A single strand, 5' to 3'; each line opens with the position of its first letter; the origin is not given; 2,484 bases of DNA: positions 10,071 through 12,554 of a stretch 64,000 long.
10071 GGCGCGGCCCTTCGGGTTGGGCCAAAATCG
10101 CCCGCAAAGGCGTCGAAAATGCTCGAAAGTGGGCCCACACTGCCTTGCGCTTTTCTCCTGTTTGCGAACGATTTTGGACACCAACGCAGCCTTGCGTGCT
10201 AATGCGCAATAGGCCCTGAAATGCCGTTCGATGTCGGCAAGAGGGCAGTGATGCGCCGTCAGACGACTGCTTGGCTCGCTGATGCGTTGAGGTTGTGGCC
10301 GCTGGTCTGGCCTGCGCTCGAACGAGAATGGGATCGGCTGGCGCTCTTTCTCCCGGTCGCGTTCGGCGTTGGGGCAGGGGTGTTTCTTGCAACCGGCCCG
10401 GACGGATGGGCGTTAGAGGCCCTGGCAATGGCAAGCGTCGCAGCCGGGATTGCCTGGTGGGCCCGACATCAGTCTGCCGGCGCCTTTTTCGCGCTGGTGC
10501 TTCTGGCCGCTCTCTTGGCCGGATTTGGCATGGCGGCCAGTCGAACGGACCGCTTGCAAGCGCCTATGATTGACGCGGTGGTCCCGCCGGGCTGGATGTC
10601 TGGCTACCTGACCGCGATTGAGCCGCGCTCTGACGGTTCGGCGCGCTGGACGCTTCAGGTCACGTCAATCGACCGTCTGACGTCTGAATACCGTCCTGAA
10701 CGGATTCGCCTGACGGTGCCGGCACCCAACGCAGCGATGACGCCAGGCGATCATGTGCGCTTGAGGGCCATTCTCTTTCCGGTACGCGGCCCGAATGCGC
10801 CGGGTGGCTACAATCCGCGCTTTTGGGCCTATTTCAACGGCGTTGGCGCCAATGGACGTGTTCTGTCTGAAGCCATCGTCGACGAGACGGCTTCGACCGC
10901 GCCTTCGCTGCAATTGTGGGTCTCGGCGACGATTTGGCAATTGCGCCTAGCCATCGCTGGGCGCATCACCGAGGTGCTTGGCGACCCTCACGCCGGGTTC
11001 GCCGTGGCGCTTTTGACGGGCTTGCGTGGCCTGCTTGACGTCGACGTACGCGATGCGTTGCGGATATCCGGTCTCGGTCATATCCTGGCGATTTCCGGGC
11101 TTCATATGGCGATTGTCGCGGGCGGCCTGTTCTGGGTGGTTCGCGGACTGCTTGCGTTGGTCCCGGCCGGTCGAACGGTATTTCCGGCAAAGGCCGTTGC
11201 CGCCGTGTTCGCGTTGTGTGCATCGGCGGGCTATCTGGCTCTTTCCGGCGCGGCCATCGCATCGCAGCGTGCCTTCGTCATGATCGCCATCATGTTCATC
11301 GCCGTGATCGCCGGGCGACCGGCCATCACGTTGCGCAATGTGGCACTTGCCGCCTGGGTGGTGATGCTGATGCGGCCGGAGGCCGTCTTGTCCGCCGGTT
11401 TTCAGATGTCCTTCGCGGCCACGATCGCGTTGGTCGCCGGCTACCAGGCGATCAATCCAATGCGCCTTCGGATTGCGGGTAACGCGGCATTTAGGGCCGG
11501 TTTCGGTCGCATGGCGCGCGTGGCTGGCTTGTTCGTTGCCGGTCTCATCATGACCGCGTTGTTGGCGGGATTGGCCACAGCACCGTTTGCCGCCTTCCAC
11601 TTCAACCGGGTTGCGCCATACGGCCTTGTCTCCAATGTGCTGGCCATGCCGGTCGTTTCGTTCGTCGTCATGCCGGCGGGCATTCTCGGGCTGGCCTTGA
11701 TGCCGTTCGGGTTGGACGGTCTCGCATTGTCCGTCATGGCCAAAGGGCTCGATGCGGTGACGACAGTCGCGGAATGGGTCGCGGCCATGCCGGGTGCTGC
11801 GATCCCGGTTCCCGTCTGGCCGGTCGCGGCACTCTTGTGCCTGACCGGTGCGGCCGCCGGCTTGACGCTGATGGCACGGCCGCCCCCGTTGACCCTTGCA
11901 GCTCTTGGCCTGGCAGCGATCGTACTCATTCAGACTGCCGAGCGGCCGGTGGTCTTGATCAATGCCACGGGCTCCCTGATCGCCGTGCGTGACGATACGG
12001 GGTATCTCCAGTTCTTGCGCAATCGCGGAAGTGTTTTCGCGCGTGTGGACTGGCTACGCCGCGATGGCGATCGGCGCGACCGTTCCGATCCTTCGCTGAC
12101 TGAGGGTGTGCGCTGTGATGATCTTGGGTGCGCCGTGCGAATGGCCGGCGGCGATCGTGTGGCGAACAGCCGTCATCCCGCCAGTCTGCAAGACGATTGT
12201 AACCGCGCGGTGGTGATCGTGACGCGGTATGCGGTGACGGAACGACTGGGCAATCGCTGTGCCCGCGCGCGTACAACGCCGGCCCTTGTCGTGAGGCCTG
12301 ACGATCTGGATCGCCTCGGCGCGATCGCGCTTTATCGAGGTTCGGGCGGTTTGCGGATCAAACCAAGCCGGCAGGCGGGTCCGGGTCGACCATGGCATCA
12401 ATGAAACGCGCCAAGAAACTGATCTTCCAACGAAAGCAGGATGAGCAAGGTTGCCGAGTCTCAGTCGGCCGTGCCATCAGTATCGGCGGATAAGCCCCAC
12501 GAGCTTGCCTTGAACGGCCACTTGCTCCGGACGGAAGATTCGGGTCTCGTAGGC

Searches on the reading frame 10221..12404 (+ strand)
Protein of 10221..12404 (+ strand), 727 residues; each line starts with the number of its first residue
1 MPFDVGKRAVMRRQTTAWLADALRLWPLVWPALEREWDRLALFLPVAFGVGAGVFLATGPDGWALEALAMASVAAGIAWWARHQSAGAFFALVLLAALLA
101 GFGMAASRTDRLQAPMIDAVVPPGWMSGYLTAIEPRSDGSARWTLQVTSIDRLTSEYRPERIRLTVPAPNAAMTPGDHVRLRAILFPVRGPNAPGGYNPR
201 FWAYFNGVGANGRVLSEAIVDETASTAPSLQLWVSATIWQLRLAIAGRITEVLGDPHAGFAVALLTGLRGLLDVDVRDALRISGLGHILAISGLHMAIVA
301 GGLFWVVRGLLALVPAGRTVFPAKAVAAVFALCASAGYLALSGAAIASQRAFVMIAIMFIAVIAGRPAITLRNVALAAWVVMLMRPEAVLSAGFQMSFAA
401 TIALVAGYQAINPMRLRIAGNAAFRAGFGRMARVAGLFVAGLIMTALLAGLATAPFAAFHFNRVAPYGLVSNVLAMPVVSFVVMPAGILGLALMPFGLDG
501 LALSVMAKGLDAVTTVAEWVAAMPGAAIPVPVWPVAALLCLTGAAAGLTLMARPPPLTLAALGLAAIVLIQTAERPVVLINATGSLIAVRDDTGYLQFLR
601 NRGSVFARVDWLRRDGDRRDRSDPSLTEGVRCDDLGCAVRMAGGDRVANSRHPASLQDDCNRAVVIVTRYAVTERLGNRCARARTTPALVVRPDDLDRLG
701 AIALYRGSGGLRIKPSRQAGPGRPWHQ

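Call 104: list_cluster_members(proteins=[window:10221-12404:+, window:22640-24268:+, window:49270-50790:+, window:26274-27596:+, window:8442-9860:-, window:6972-8261:-, window:45241-46617:+])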
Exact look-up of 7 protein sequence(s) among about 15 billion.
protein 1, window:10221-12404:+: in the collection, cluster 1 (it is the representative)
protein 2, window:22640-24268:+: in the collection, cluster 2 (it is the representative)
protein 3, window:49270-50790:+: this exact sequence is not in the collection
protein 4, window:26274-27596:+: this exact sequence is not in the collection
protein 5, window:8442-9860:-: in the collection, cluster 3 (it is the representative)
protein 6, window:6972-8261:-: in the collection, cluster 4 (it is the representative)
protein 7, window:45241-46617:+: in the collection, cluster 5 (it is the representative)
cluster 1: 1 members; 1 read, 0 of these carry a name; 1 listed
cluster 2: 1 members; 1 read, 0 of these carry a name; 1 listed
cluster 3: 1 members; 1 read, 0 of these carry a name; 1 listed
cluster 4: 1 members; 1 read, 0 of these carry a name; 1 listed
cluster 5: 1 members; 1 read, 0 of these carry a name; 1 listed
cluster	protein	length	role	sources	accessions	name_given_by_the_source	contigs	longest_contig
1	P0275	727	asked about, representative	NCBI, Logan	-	-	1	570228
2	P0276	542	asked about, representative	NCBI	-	-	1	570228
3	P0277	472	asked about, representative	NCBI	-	-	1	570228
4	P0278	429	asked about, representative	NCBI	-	-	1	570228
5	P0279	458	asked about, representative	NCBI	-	-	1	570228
